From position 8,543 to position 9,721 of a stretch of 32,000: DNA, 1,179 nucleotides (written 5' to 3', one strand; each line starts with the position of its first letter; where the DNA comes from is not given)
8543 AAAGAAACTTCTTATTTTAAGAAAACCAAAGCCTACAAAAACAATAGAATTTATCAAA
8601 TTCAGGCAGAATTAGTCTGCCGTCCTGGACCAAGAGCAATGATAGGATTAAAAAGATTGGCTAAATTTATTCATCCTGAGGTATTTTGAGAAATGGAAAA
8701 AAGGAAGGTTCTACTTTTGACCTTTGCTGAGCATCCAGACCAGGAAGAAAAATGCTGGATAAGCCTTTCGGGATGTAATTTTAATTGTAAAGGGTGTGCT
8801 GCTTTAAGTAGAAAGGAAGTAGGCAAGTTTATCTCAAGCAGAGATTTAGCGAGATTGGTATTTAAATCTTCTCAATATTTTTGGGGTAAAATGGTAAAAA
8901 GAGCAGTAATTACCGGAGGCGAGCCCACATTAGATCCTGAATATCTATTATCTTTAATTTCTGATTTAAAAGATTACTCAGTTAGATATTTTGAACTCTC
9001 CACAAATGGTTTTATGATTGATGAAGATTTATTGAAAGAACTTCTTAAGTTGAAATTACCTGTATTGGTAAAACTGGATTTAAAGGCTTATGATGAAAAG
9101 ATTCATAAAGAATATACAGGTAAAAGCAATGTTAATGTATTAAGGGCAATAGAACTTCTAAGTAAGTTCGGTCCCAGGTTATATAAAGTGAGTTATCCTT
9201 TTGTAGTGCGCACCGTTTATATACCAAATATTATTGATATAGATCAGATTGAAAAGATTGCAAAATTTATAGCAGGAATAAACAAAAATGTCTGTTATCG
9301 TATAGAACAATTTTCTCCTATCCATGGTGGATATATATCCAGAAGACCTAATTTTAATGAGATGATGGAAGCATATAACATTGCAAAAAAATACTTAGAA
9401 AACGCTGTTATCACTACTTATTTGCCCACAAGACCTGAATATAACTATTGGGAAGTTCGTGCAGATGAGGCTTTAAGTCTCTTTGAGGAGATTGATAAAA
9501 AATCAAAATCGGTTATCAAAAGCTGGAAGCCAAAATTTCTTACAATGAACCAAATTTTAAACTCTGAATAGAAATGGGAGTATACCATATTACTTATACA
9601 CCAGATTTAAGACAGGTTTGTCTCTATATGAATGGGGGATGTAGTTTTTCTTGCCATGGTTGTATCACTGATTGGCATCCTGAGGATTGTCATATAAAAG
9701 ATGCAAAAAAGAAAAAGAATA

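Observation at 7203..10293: cbiZ + signal-less BtuF-like binder + two paralogous small radical-SAM enzymes: candidate undescribed corrinoid-remodelling module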

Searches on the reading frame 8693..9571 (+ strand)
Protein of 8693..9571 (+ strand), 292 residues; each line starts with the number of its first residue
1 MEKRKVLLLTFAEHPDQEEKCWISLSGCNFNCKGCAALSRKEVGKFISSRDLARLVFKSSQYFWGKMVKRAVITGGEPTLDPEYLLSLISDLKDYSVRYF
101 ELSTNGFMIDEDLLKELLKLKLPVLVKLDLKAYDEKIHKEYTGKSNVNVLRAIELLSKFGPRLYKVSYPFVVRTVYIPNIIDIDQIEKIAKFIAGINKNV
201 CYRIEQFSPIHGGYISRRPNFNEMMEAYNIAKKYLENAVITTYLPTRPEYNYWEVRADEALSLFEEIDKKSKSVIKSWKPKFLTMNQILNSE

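Call 5: search_protein_families(library=pfam, proteins=[window:8693-9571:+], max_evalue=0.01)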
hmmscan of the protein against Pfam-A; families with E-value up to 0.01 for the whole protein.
window:8693-9571:+ (292 aa): 2 families
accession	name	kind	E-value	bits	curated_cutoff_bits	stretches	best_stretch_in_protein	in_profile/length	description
PF04055.27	Radical_SAM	-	4.3e-23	82.8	29.5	1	25-192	4-165/166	Radical SAM superfamily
PF13353.11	Fer4_12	-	2.6e-08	34.7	22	1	21-149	8-136/137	4Fe-4S single cluster domain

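Call 6: search_protein_families(library=ncbifam, proteins=[window:8693-9571:+], max_evalue=0.01)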
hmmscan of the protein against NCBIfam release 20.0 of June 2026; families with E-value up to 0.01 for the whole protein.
window:8693-9571:+ (292 aa): 44 families (the best 25 are shown)
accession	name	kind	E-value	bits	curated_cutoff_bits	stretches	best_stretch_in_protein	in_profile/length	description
TIGR04041.1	activase_YjjW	hypoth_equivalog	1.6e-18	67.1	250.2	1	71-210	112-241/276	YjjW family glycine radical enzyme activase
TIGR02495.1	NrdG2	equivalog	1.3e-16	60.5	131.15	1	20-204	18-189/193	anaerobic ribonucleoside-triphosphate reductase activating protein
TIGR02493.1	PFLA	equivalog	4.4e-14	52.4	231.75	1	23-205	20-193/235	pyruvate formate-lyase-activating protein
NF048010.1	SfplDhtActHpsHDes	equivalog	2.7e-13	49.4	430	1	26-208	91-264/298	(2S)-3-sulfopropanediol dehydratase activating enzyme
TIGR02494.1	PFLE_PFLC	subfamily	5.2e-13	48.9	174.35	1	28-200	85-246/293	glycyl-radical enzyme activating protein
NF043069.1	T4HPD_activ_SAM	equivalog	1.3e-12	47.7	425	1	26-198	83-244/299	trans-4-hydroxy-L-proline dehydratase activase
TIGR04317.1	W_rSAM_matur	equivalog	8.7e-12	44.8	380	1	26-193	12-171/349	tungsten cofactor oxidoreductase radical SAM maturase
NF033719.1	ind_deCO2_activ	equivalog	4.1e-10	39.5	425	1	30-195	93-247/302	indoleacetate decarboxylase activase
TIGR02668.1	moaA_archaeal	equivalog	8.8e-10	38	325.25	1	27-212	19-192/303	GTP 3',8-cyclase MoaA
NF033717.2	HPDL_rSAM_activ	equivalog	1.1e-09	38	420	1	34-194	99-249/311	4-hydroxyphenylacetate decarboxylase activase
NF048008.1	SfplDhtActHpfHKleb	equivalog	3.5e-09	36.4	500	1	27-194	87-243/308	(2S)-3-sulfopropanediol dehydratase activating enzyme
NF008356.0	PRK11145.1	equivalog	4.4e-09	36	375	1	24-197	26-192/246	pyruvate formate lyase 1-activating protein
TIGR02666.1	moaA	equivalog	7e-09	35.1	284.05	1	27-167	19-161/336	GTP 3',8-cyclase MoaA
NF001199.0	PRK00164.2-1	equivalog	2e-08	33.8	231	1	27-192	21-174/308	GTP 3',8-cyclase MoaA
NF038283.1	viperin_w_prok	equivalog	3.7e-08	32.9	180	1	25-118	9-104/281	viperin family antiviral radical SAM protein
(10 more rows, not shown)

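Call 12: find_homologous_proteins(query=window:8693-9571:+)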
Query window:8693-9571:+ (292 aa): 306 proteins with E <= 0.001 among 2469 candidates; the best 120 are listed.
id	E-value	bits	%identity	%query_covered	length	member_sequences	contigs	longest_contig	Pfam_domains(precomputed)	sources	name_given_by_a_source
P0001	6.1e-176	602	91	100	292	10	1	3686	PF04055.28,PF13353.12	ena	-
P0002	4.8e-175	599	90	100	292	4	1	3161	PF04055.28,PF13353.12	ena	-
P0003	4.1e-145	501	74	100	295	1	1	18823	PF04055.28,PF13353.12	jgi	jgi:pyruvate-formate lyase-activating enzyme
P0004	3.6e-143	494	73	100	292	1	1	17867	PF04055.28,PF13353.12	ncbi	ncbi:MAG: radical SAM protein [bacterium]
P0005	4.6e-142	491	71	100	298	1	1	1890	PF04055.28,PF13353.12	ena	-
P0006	2.0e-123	430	64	98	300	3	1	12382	PF04055.28,PF13353.12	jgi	-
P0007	6.1e-118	412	62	99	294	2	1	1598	PF04055.28,PF13353.12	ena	-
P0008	4.4e-114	399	61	98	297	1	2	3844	PF04055.28,PF13353.12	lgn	-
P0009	5.7e-112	392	60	99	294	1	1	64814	PF04055.28,PF13353.12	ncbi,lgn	ncbi:MAG: radical SAM protein [Nitrospirota bacterium]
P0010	6.5e-112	392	58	100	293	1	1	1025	PF04055.28,PF13353.12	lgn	-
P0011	1.1e-111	391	59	100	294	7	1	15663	PF04055.28,PF13353.12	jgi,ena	-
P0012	1.2e-110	388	58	100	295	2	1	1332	PF04055.28,PF13353.12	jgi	jgi:pyruvate formate lyase activating enzyme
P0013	1.4e-109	384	55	100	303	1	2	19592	PF04055.28,PF13353.12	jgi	jgi:pyruvate-formate lyase-activating enzyme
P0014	6.2e-109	382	56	99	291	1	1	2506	PF04055.28,PF13353.12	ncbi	-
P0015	3.1e-107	376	58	99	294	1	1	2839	PF04055.28,PF13353.12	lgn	-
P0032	1.3e-74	269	48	98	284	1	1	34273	PF04055.28,PF13353.12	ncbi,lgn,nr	ncbi:MAG: radical SAM protein [Elusimicrobia bacterium]|nr:radical SAM protein [Elusimicrobiota bact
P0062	1.7e-68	249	45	99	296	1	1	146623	PF04055.28,PF13353.12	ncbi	ncbi:MAG: radical SAM protein [Nitrososphaerales archaeon]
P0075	9.4e-67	244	44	98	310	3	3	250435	PF04055.28,PF13353.12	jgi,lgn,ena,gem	-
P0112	9.9e-49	184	39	96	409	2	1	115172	PF04055.28,PF02597.27,PF13353.12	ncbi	ncbi:MAG: radical SAM protein [Halobacteriota archaeon]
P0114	2.4e-48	183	41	83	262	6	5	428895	PF04055.28,PF13353.12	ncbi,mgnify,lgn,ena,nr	ncbi:MAG: radical SAM protein [Methanobacteriales archaeon]|mgnify:CR=1 FL=1|nr:radical SAM protein 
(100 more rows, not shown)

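Call 13: find_encoding_contigs(protein=P0009, flank=10000, max_places=2)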
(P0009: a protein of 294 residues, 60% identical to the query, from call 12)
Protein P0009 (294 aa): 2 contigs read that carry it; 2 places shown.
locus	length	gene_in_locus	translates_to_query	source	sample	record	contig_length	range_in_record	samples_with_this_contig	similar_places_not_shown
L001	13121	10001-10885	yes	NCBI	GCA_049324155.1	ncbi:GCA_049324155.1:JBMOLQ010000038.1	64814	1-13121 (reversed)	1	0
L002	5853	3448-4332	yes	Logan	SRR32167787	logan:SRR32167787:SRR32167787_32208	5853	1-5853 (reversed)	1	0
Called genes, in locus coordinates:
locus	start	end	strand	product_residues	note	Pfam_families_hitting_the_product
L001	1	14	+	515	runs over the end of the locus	PF02142:MGS, PF01808:AICARFT_IMPCHas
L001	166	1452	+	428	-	PF02844:GARS_N, PF01071:GARS_A, PF02843:GARS_C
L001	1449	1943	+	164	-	PF00731:AIRC, PF06506:PrpR_N (faint)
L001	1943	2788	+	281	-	PF01937:ARMT1-like_dom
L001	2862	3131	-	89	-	PF00076:RRM_1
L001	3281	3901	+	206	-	PF01300:Sua5_yciO_yrdC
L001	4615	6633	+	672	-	PF07715:Plug, PF00593:TonB_dep_Rec_b-barrel, PF14905:OMP_b-brl_3 (weak)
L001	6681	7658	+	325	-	PF03186:CobD_Cbib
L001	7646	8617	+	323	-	PF00733:Asn_synthase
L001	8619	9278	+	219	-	PF01902:Diphthami_syn_2_N, PF28410:Diphthami_syn_2_C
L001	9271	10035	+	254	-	PF01955:CbiZ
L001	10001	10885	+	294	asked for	PF13353:Fer4_12, PF04055:Radical_SAM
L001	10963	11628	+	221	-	PF04055:Radical_SAM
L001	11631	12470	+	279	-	PF01497:Peripla_BP_2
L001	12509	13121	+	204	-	PF01032:FecCD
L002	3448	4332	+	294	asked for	PF13353:Fer4_12, PF04055:Radical_SAM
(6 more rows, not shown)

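Call 14: find_encoding_contigs(protein=P0032, flank=10000, max_places=2)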
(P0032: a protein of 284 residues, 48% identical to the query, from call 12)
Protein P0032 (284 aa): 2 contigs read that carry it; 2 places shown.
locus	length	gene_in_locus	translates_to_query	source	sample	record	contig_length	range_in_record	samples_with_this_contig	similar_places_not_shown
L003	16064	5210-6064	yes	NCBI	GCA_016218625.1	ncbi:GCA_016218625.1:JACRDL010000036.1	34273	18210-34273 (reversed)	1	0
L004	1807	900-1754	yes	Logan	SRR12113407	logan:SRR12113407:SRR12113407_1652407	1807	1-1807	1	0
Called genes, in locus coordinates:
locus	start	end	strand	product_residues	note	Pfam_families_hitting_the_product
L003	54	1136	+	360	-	PF00155:Aminotran_1_2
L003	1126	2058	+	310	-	PF03186:CobD_Cbib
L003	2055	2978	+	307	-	PF00733:Asn_synthase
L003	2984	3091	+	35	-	-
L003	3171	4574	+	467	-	PF04055:Radical_SAM, PF13186:SPASM (weak)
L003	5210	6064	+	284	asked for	PF13353:Fer4_12, PF04055:Radical_SAM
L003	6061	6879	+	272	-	PF01497:Peripla_BP_2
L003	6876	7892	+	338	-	PF01032:FecCD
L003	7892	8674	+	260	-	PF00005:ABC_tran, PF02463:SMC_N (faint), PF13175:AAA_15 (faint), PF13476:AAA_23 (weak), PF13555:AAA_29 (weak), PF13304:AAA_21 (faint)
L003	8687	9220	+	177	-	PF02572:CobA_CobO_BtuR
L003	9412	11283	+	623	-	PF07715:Plug, PF00593:TonB_dep_Rec_b-barrel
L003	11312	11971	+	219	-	PF01613:Flavin_Reduct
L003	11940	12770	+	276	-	PF02540:NAD_synthase (weak)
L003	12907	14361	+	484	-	PF01276:OKR_DC_1, PF00155:Aminotran_1_2, PF00266:Aminotran_5 (weak), PF01212:Beta_elim_lyase (weak), PF01053:Cys_Met_Meta_PP (weak), PF03711:OKR_DC_1_C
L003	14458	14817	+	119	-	PF21157:DksA_N (weak), PF21173:DksA-like_N (faint), PF01258:zf-dskA_traR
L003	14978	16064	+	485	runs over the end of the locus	PF13506:Glyco_transf_21, PF00535:Glycos_transf_2, PF13641:Glyco_tranf_2_3, PF13632:Glyco_trans_2_3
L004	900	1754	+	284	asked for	PF13353:Fer4_12, PF04055:Radical_SAM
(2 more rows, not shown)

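Call 15: find_encoding_contigs(protein=P0062, flank=10000, max_places=2)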
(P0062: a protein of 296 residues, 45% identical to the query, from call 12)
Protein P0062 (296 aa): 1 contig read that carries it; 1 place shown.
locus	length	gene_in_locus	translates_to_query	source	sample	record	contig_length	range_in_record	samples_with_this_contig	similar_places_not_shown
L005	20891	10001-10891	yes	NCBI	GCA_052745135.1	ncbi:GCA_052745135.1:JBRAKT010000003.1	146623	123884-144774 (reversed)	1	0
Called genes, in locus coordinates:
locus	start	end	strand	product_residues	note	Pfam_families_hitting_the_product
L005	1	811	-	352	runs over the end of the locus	PF01992:vATP-synt_AC39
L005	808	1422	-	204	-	PF01813:ATP-synt_D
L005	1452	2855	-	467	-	PF02874:ATP-synt_ab_N (weak), PF00006:ATP-synt_ab, PF22919:ATP-synt_VA_C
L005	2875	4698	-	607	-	PF02874:ATP-synt_ab_N (weak), PF16886:ATP-synt_ab_Xtn, PF00006:ATP-synt_ab, PF22919:ATP-synt_VA_C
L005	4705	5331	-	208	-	PF01991:vATP-synt_E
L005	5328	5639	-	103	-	-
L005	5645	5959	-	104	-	PF01990:ATP-synt_F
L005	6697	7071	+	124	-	PF13476:AAA_23 (weak), PF00005:ABC_tran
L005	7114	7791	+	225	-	PF04055:Radical_SAM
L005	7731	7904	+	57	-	PF13186:SPASM (weak)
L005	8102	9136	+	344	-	PF01497:Peripla_BP_2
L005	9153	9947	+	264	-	PF13200:DUF4015 (weak)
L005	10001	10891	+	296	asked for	PF13353:Fer4_12, PF04055:Radical_SAM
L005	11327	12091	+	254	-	PF13353:Fer4_12 (weak), PF04055:Radical_SAM, PF19238:Radical_SAM_2 (weak)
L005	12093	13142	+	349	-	PF01032:FecCD, PF00950:ABC-3 (weak)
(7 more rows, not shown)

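Call 16: search_solved_structures(query=window:8693-9571:+, max_evalue=0.01)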
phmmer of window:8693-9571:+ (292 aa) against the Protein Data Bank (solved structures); distinct sequences matched with E-value up to 0.01: 2.
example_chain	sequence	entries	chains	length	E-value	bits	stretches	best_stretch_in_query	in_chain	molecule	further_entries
8fo0_A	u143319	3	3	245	3.7e-07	33.2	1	26-163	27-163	Pyruvate formate-lyase 1-activating enzyme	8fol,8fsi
3c8f_A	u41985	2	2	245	6.1e-05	25.9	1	26-160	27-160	Pyruvate formate-lyase 1-activating enzyme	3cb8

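Call 20: find_encoding_contigs(protein=P0112, flank=10000, max_places=2)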
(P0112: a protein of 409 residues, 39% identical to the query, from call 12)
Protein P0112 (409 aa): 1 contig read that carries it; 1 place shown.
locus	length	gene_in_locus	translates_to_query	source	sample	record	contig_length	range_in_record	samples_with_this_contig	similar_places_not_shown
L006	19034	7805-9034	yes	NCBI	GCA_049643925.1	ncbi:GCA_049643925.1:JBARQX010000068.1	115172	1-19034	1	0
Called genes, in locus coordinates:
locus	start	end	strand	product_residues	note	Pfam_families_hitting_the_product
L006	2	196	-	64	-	PF01954:AF2212-like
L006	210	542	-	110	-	PF01943:Polysacc_synt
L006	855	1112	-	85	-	-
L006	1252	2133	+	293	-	PF01913:FTR, PF02741:FTR_C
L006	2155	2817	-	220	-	PF07812:TfuA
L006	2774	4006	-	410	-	PF02624:YcaO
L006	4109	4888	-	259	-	PF00899:ThiF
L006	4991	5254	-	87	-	PF01106:NifU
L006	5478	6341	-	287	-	PF00581:Rhodanese, PF18204:PGF-CTERM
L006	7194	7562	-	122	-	PF03928:HbpS-like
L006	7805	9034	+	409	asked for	PF04055:Radical_SAM, PF13353:Fer4_12, PF02597:ThiS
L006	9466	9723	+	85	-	-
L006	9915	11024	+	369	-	PF03773:ArsP_1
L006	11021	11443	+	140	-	PF00462:Glutaredoxin (weak), PF13192:Thioredoxin_3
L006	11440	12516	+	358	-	PF13593:SBF_like, PF01758:SBF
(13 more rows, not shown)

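Call 21: find_encoding_contigs(protein=P0114, flank=10000, max_places=3)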
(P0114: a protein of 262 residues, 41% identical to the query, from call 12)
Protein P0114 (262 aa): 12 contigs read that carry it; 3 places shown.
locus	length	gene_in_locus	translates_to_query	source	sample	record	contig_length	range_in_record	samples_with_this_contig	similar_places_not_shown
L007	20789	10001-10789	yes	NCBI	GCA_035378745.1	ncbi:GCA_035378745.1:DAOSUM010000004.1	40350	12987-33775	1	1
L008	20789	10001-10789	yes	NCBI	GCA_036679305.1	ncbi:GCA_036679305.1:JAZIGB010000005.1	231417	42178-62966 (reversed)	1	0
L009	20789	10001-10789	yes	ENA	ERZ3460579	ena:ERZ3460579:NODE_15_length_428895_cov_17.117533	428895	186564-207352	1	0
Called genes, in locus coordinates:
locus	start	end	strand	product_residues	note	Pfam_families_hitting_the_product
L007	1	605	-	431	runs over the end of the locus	PF01979:Amidohydro_1, PF07969:Amidohydro_3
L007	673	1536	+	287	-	PF01634:HisG, PF08029:HisG_C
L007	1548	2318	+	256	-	PF10370:Rv2993c-like_N (faint), PF01557:FAA_hydrolase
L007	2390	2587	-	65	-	-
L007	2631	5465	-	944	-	PF00133:tRNA-synt_1, PF01406:tRNA-synt_1e (faint), PF01921:tRNA-synt_1f (faint), PF09334:tRNA-synt_1g, PF13603:tRNA-synt_1_2, PF09334:tRNA-synt_1g, PF08264:Anticodon_1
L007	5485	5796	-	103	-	PF03091:CutA1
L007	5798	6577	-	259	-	PF02540:NAD_synthase, PF03054:tRNA_Me_trans (faint)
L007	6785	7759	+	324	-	PF00142:Fer4_NifH (weak), PF00448:SRP54 (faint), PF01656:CbiA, PF02374:ArsA_ATPase, PF10609:ParA (faint), PF13614:AAA_31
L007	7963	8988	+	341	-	PF22616:HMD_N, PF03201:HMD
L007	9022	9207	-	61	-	-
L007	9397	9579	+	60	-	-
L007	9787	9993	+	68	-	-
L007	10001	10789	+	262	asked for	PF13353:Fer4_12, PF04055:Radical_SAM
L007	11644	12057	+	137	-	-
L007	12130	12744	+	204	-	PF01891:CbiM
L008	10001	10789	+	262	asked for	PF13353:Fer4_12, PF04055:Radical_SAM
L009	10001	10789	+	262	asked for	PF13353:Fer4_12, PF04055:Radical_SAM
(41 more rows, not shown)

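Call 22: find_encoding_contigs(protein=P0075, flank=10000, max_places=2)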
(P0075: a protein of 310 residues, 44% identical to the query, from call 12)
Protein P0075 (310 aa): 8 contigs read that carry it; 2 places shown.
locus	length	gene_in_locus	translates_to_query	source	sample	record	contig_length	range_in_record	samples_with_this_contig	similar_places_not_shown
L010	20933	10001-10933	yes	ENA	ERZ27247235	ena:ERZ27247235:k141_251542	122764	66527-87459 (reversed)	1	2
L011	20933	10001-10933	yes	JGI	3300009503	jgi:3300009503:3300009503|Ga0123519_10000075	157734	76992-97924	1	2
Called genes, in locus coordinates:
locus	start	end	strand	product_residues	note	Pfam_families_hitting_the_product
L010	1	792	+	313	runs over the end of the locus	PF02729:OTCace_N, PF00185:OTCace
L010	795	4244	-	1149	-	PF00317:Ribonuc_red_lgN, PF14890:Intein_splicing, PF14528:LAGLIDADG_3, PF02867:Ribonuc_red_lgC, PF12637:TSCPD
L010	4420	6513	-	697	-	PF12840:HTH_20 (weak), PF24038:DUF7347, PF03477:ATP-cone (weak), PF13597:NRDD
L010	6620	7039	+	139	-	-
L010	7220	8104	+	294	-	PF04055:Radical_SAM, PF13186:SPASM (weak)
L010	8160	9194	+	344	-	PF01497:Peripla_BP_2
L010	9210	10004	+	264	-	PF13200:DUF4015, PF16126:DUF4838 (weak)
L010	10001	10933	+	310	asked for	PF13353:Fer4_12, PF04055:Radical_SAM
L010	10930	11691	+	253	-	PF01955:CbiZ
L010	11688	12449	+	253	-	PF04055:Radical_SAM, PF13353:Fer4_12 (weak)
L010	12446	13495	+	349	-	PF01032:FecCD, PF00950:ABC-3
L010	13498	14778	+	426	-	PF00005:ABC_tran, PF13304:AAA_21 (faint), PF27219:MJ0874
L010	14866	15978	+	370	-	PF00155:Aminotran_1_2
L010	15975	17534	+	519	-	PF01656:CbiA, PF13500:AAA_26, PF07685:GATase_3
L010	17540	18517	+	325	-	PF03186:CobD_Cbib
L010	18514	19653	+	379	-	PF01955:CbiZ, PF04608:PgpA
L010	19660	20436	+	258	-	PF02654:CobS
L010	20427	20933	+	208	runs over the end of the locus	PF00483:NTP_transferase (weak), PF01128:IspD, PF02348:CTP_transf_3, PF12804:NTP_transf_3, PF01983:CofC (weak)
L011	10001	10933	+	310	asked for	PF13353:Fer4_12, PF04055:Radical_SAM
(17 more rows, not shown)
